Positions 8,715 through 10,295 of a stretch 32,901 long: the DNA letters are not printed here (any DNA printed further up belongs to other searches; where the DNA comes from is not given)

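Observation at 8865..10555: Reverse-order HipA-like module: kinase first, XRE-HTH second, translationally coupled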

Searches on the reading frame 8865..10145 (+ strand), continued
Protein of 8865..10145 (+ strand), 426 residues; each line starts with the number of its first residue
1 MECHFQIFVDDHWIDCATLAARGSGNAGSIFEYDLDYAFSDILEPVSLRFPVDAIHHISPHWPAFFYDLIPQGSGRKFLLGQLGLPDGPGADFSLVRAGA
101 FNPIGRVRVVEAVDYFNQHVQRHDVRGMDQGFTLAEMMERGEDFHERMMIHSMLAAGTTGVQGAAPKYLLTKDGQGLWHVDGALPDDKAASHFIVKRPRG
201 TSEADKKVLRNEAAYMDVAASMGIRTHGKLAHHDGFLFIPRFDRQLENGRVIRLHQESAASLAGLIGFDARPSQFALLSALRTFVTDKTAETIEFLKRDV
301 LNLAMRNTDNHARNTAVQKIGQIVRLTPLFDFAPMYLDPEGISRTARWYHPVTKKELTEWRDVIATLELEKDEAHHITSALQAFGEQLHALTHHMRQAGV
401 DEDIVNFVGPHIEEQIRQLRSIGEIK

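Call 77: list_cluster_members(proteins=[P0356, P0357, P0317, P0373, P0299, P0389, P0241, P0244])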
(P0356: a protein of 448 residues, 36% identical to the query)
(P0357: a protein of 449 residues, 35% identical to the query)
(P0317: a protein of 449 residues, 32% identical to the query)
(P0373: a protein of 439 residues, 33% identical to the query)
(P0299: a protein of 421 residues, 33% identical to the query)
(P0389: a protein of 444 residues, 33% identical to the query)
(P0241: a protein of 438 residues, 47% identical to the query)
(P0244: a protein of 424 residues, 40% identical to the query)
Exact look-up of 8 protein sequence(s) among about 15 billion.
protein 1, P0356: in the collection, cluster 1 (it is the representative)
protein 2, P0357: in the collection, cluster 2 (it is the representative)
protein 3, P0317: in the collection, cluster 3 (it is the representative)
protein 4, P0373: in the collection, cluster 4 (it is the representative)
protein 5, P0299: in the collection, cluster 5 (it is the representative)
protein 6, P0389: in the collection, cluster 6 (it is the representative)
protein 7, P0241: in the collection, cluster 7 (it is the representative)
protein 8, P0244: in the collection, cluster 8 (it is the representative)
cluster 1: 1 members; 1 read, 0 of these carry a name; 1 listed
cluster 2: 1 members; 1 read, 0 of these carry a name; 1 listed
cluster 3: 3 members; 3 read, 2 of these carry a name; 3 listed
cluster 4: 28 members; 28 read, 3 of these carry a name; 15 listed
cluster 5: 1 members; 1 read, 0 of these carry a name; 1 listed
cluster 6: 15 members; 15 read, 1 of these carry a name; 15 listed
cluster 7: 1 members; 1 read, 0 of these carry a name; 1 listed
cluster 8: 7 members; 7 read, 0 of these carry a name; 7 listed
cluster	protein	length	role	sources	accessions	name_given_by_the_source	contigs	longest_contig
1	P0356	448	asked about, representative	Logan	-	-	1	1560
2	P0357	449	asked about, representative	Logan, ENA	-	-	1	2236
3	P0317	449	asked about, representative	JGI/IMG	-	serine/threonine-protein kinase HipA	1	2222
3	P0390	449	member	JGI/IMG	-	serine/threonine-protein kinase HipA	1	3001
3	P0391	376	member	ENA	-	-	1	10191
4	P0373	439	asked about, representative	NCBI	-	-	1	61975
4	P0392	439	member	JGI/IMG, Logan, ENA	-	serine/threonine-protein kinase HipA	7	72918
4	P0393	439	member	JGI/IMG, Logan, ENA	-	serine/threonine-protein kinase HipA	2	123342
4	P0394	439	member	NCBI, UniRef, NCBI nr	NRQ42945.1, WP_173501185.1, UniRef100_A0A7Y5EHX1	HipA domain-containing protein [Rheinheimera sp. YQF-2] | HipA domain-containing protein n=1 Tax=Rheinheimera lutimaris TaxID=2740584 ... | HipA domain-containing protein [Rheinheimera lutimaris]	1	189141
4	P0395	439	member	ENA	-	-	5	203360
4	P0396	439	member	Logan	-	-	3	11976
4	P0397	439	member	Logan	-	-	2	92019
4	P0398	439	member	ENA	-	-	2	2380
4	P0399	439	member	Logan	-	-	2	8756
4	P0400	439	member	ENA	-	-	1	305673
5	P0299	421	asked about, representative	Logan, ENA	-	-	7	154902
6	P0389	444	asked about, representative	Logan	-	-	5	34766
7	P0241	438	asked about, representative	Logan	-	-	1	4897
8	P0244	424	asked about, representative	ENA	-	-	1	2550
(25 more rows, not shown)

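Call 78: search_dna_similar(query=window:8865-10145:+, collection=plasmids, mode=protein, max_evalue=1e-10, max_rows=25)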
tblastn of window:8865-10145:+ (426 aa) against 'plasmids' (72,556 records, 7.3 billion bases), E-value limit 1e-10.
Records with a match: 134; places in all: 135; records where one place covers at least 80% of the query: 123.
Best place of each record, by identity: <60% 134.
By first word of the organism name: Acinetobacter 42; Agrobacterium 31; Rhizobium 10; Rahnella 9; Bradyrhizobium 8; Pseudomonas 6; Ensifer 4; Shinella 3; Aminobacter 3; Azospirillum 3; and 12 more.
By predicted mobility (MOB-suite, as given by PLSDB): mobilizable 49; non-mobilizable 47; conjugative 38.
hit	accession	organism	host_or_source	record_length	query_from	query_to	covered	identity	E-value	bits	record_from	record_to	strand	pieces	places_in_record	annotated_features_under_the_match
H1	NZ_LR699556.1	Paraburkholderia dioscoreae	-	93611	1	422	99%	55.0%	2e-134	433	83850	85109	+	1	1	HipA domain-containing protein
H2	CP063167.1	Variovorax paradoxus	-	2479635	5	425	99%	44.6%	3e-100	334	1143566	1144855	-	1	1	HipA domain-containing protein | helix-turn-helix transcriptional regulator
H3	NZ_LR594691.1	Variovorax sp. WDL1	linuron-contaminated soil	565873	5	425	99%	44.1%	3e-89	302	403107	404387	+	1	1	HipA domain-containing protein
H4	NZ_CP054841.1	Comamonas antarctica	whole organism,R2A medium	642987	3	410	96%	39.2%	7e-79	273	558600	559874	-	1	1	HipA domain-containing protein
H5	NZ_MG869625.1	Polaromonas sp. W11N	Werenskioldbreen Glacier, Spitsbergen, ...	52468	3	422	99%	37.4%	4e-76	265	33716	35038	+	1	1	HipA domain-containing protein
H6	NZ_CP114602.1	Acinetobacter towneri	chicken,carcass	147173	3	423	99%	36.7%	8e-83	284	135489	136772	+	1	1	HipA domain-containing protein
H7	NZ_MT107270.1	Acinetobacter sp.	-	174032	3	423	99%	36.7%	1e-82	283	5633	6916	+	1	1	HipA domain-containing protein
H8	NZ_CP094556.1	Acinetobacter sp. YH12068_T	Pig,feces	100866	3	423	99%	36.7%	2e-82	283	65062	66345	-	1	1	HipA domain-containing protein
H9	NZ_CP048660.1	Acinetobacter piscicola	Pig,feces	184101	3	405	95%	38.2%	8e-84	287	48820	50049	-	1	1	HipA domain-containing protein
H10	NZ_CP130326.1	Acinetobacter variabilis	soil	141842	3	423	99%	36.6%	4e-81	279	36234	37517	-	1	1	HipA domain-containing protein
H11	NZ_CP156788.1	Acinetobacter sp. ANC 7924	cattle,whole organism,cattle feces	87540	3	423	99%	36.6%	4e-81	279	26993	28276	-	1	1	HipA domain-containing protein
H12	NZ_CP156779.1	Acinetobacter sp. ANC 7951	cattle,whole organism,cattle feces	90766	3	423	99%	36.6%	4e-81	279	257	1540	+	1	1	HipA domain-containing protein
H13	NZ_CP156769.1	Acinetobacter sp. ANC 7974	cattle,whole organism,cattle feces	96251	3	423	99%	36.6%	4e-81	279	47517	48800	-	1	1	HipA domain-containing protein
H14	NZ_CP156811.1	Acinetobacter sp. ANC 7454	cattle,Whole organism,cattle feces, ...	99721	3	423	99%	36.6%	4e-81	279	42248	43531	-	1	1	HipA domain-containing protein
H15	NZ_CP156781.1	Acinetobacter sp. ANC 7933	cattle,whole organism,cattle feces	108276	3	423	99%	36.6%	4e-81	279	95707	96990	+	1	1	HipA domain-containing protein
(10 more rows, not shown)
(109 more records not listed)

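Call 80: get_annotated_region(hit=H6, flank=2500)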
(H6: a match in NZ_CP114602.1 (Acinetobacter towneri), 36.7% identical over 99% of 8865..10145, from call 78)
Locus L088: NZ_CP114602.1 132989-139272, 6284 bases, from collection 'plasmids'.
description: Acinetobacter towneri strain TT1-3_T plasmid pTT1-3-1, complete sequence
organism: Acinetobacter towneri (NCBI taxid 202956)
taxonomy: Bacteria; Pseudomonadota; Gammaproteobacteria; Moraxellales; Moraxellaceae; Acinetobacter; Acinetobacter towneri
host: -; source: chicken,carcass; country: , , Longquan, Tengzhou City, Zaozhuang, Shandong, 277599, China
typing (MOB-suite, as given by PLSDB): mobilizable; replicon rep_cluster_1656; relaxase MOBP
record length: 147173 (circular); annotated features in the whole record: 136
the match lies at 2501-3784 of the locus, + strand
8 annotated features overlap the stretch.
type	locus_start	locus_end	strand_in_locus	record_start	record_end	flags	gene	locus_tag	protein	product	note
CDS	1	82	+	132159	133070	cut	-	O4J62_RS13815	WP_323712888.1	ParB/RepB/Spo0J family partition protein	GO:0007059 - chromosome segregation [Evidence IEA]; GO:0000910 - cytokinesis [Evidence IEA]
CDS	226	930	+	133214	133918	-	-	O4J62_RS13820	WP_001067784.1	IS6-like element IS1006 family transposase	GO:0006313 - DNA transposition [Evidence IEA]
CDS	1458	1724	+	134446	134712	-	-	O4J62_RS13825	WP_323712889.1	hypothetical protein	-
CDS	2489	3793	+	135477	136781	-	-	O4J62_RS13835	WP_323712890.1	HipA domain-containing protein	-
CDS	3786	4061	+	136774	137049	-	-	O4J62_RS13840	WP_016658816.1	helix-turn-helix transcriptional regulator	-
CDS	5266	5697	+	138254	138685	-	-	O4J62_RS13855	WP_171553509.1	Arc family DNA-binding protein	-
CDS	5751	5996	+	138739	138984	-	-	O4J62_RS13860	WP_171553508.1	toxin HicA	-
CDS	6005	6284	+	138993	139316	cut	-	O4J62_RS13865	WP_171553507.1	toxin-antitoxin system HicB family antitoxin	-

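Call 81: get_annotated_region(hit=H2, flank=2000)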
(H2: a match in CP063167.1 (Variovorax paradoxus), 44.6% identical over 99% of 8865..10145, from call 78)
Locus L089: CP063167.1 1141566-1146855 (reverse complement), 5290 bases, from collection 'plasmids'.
description: Variovorax paradoxus strain VAI-C plasmid unnamed, complete sequence
organism: Variovorax paradoxus (NCBI taxid 34073)
taxonomy: Bacteria; Pseudomonadota; Betaproteobacteria; Burkholderiales; Comamonadaceae; Variovorax; Variovorax paradoxus
host: -; source: -; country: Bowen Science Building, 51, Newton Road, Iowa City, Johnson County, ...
typing (MOB-suite, as given by PLSDB): non-mobilizable
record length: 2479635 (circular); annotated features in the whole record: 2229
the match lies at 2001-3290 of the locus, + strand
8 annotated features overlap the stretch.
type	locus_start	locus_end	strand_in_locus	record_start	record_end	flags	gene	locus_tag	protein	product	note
CDS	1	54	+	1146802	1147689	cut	-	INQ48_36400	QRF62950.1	LysR family transcriptional regulator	-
CDS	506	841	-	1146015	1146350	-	-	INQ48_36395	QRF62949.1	hypothetical protein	-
CDS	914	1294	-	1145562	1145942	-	-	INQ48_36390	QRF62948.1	VapC toxin family PIN domain ribonuclease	-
CDS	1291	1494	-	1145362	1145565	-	-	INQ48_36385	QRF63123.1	type II toxin-antitoxin system VapB family antitoxin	-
CDS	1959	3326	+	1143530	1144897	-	-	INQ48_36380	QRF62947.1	HipA domain-containing protein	-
CDS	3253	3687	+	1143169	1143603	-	-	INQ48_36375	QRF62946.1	helix-turn-helix transcriptional regulator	-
CDS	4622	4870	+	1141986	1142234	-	-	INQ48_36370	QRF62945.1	hypothetical protein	-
CDS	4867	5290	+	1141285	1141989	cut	-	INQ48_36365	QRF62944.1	VIT family protein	-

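Call 85: find_encoding_contigs(protein=P0002, flank=3000, max_places=2)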
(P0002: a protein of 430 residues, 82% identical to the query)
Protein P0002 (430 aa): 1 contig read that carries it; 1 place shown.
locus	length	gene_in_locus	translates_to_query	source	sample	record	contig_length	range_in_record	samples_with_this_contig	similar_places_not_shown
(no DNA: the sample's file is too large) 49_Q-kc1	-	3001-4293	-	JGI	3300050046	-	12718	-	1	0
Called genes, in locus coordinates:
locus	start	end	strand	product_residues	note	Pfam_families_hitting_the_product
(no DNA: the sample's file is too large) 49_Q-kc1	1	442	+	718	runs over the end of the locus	PF10459:Peptidase_S46, PF00089:Trypsin (faint), PF13365:Trypsin_2 (faint)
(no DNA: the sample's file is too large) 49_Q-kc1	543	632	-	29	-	-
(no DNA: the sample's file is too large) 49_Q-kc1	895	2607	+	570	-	-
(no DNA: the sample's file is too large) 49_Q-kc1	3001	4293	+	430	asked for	PF13657:Couple_hipA (weak), PF07804:HipA_C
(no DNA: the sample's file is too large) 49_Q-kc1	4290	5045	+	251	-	-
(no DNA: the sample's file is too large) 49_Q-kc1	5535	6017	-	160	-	PF04386:SspB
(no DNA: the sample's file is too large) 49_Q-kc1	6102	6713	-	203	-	PF02798:GST_N, PF13417:GST_N_3, PF22441:CLIC-like_N, PF13409:GST_N_2, PF00043:GST_C, PF13410:GST_C_2 (weak)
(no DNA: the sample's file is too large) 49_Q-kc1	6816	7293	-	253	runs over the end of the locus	PF02167:Cytochrom_C1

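Call 86: find_encoding_contigs(protein=P0007, flank=3000, max_places=2)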
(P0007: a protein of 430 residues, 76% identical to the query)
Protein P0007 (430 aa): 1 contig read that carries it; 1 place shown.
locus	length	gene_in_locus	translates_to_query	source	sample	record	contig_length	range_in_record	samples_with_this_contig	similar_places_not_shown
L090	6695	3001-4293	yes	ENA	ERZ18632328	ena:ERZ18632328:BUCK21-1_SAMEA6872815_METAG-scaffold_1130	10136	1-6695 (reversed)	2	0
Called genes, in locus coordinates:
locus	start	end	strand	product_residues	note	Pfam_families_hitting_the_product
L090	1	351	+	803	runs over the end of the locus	PF00989:PAS, PF13426:PAS_9, PF24820:Diguanyl_cycl_sensor (weak), PF00990:GGDEF, PF00563:EAL, PF04940:BLUF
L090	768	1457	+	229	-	PF00990:GGDEF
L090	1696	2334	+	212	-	PF00881:Nitroreductase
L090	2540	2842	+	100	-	PF04832:SOUL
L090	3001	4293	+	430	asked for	PF13657:Couple_hipA, PF07804:HipA_C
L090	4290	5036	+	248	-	PF01381:HTH_3 (weak), PF12844:HTH_19 (faint)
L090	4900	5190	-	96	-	PF00665:rve (weak)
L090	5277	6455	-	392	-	PF00201:UDPGT, PF06722:EryCIII-like_C, PF04101:Glyco_tran_28_C (weak)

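Call 92: search_dna_similar(query=window:8865-10145:+, collection=plasmids, mode=protein, max_evalue=1e-10, max_rows=30, rows=spread)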
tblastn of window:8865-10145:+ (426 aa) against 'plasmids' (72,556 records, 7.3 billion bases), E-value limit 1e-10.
Records with a match: 134; places in all: 135; records where one place covers at least 80% of the query: 123.
Best place of each record, by identity: <60% 134.
By first word of the organism name: Acinetobacter 42; Agrobacterium 31; Rhizobium 10; Rahnella 9; Bradyrhizobium 8; Pseudomonas 6; Ensifer 4; Shinella 3; Aminobacter 3; Azospirillum 3; and 12 more.
By predicted mobility (MOB-suite, as given by PLSDB): mobilizable 49; non-mobilizable 47; conjugative 38.
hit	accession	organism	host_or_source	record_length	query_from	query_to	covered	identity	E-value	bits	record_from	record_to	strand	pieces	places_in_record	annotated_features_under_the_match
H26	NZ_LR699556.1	Paraburkholderia dioscoreae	-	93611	1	422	99%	55.0%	2e-134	433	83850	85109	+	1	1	HipA domain-containing protein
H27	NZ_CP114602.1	Acinetobacter towneri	chicken,carcass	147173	3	423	99%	36.7%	8e-83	284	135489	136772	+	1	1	HipA domain-containing protein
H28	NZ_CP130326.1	Acinetobacter variabilis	soil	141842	3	423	99%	36.6%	4e-81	279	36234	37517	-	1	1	HipA domain-containing protein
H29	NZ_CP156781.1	Acinetobacter sp. ANC 7933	cattle,whole organism,cattle feces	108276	3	423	99%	36.6%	4e-81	279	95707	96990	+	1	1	HipA domain-containing protein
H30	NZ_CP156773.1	Acinetobacter sp. ANC 7970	cattle,whole organism,cattle feces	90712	3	423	99%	36.6%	9e-81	278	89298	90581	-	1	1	HipA domain-containing protein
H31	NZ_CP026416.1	Acinetobacter sp. ACNIH2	-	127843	3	405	95%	37.8%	3e-83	285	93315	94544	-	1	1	HipA domain-containing protein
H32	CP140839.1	Rhizobium beringeri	Trifolium pratense,whole organism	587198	1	406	95%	35.4%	8e-63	226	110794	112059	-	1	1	HipA domain-containing protein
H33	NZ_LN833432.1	Acinetobacter baumannii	Clinical sample, blood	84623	3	348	81%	41.2%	1e-80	278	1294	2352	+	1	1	HipA domain-containing protein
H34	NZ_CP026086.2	Acinetobacter pittii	Homo sapiens,Pure Culture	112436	3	348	81%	41.2%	1e-80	278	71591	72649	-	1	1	HipA domain-containing protein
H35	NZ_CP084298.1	Acinetobacter baumannii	a feces sample of chicken origin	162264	3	348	81%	41.2%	1e-80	278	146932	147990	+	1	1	HipA domain-containing protein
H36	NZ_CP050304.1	Rhizobium lusitanum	Oxytropis pumilio,cell culture,root ...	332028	1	406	95%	34.9%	5e-62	224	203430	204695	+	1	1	HipA domain-containing protein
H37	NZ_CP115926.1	Agrobacterium tumefaciens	Chrysanthemum,cell culture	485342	1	405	95%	34.4%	3e-61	222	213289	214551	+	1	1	type II toxin-antitoxin system HipA family toxin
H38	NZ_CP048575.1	Agrobacterium tumefaciens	walnut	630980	1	405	95%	34.2%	2e-61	223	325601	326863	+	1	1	type II toxin-antitoxin system HipA family toxin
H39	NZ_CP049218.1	Agrobacterium tumefaciens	Clematis,cell culture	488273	1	405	95%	34.0%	1e-60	220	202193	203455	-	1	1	type II toxin-antitoxin system HipA family toxin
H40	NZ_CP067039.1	Agrobacterium fabrum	-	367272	1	405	95%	33.7%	5e-61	221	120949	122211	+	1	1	type II toxin-antitoxin system HipA family toxin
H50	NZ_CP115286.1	Pseudomonas aeruginosa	Homo sapiens,culture samples from human ...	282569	5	391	91%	31.3%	2e-42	167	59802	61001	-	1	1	HipA domain-containing protein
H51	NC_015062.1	Rahnella aceris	-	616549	5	406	94%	28.9%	2e-30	131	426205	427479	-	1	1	HipA domain-containing protein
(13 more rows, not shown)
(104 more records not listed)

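Call 93: get_annotated_region(hit=H40, flank=1500)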
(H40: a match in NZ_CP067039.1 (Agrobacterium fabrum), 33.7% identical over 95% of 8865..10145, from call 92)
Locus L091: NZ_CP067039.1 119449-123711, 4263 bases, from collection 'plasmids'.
description: Agrobacterium fabrum strain GV3101::pMP90 plasmid pAtGV3101, complete sequence
organism: Agrobacterium fabrum (NCBI taxid 1176649)
taxonomy: Bacteria; Pseudomonadota; Alphaproteobacteria; Hyphomicrobiales; Rhizobiaceae; Agrobacterium; Agrobacterium fabrum
host: -; source: -; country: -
typing (MOB-suite, as given by PLSDB): conjugative; relaxase MOBQ; mating-pair formation MPF_T
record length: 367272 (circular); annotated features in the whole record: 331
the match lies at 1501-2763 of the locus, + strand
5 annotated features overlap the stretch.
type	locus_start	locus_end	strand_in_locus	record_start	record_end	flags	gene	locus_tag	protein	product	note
CDS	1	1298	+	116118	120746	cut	traA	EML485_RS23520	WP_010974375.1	Ti-type conjugative transfer relaxase TraA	-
CDS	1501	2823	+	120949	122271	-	-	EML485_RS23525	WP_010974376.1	type II toxin-antitoxin system HipA family toxin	-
CDS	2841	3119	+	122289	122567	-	-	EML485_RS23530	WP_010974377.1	helix-turn-helix transcriptional regulator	-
CDS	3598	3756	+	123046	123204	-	-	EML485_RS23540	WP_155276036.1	hypothetical protein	-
CDS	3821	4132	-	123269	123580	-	-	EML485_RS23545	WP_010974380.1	DUF2218 domain-containing protein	-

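Call 94: get_annotated_region(hit=H51, flank=1500)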
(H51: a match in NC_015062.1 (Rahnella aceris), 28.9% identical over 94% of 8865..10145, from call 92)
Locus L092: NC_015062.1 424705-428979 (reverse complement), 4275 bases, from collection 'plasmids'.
description: Rahnella aceris plasmid pRAHAQ01, complete sequence
organism: Rahnella aceris (NCBI taxid 2703885)
taxonomy: Bacteria; Pseudomonadota; Gammaproteobacteria; Enterobacterales; Yersiniaceae; Rahnella; Rahnella aceris
host: -; source: -; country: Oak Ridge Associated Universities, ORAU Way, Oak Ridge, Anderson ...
typing (MOB-suite, as given by PLSDB): non-mobilizable; replicon rep_cluster_1067
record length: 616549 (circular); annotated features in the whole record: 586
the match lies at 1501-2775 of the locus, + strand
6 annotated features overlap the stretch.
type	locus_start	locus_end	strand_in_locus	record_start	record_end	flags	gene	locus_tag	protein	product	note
CDS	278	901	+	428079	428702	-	-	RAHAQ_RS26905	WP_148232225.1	NAD(P)H-binding protein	-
CDS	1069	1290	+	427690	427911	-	-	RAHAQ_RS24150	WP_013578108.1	YdgH/BhsA/McbA-like domain containing protein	-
CDS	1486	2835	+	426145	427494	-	-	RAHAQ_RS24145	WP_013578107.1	HipA domain-containing protein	-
CDS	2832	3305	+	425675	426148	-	-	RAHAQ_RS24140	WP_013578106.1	helix-turn-helix transcriptional regulator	-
CDS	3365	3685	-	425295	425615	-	-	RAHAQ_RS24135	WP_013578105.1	multidrug efflux SMR transporter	-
CDS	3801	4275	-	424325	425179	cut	-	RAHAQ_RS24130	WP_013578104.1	LysR family transcriptional regulator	GO:0006355 - regulation of DNA-templated transcription [Evidence IEA]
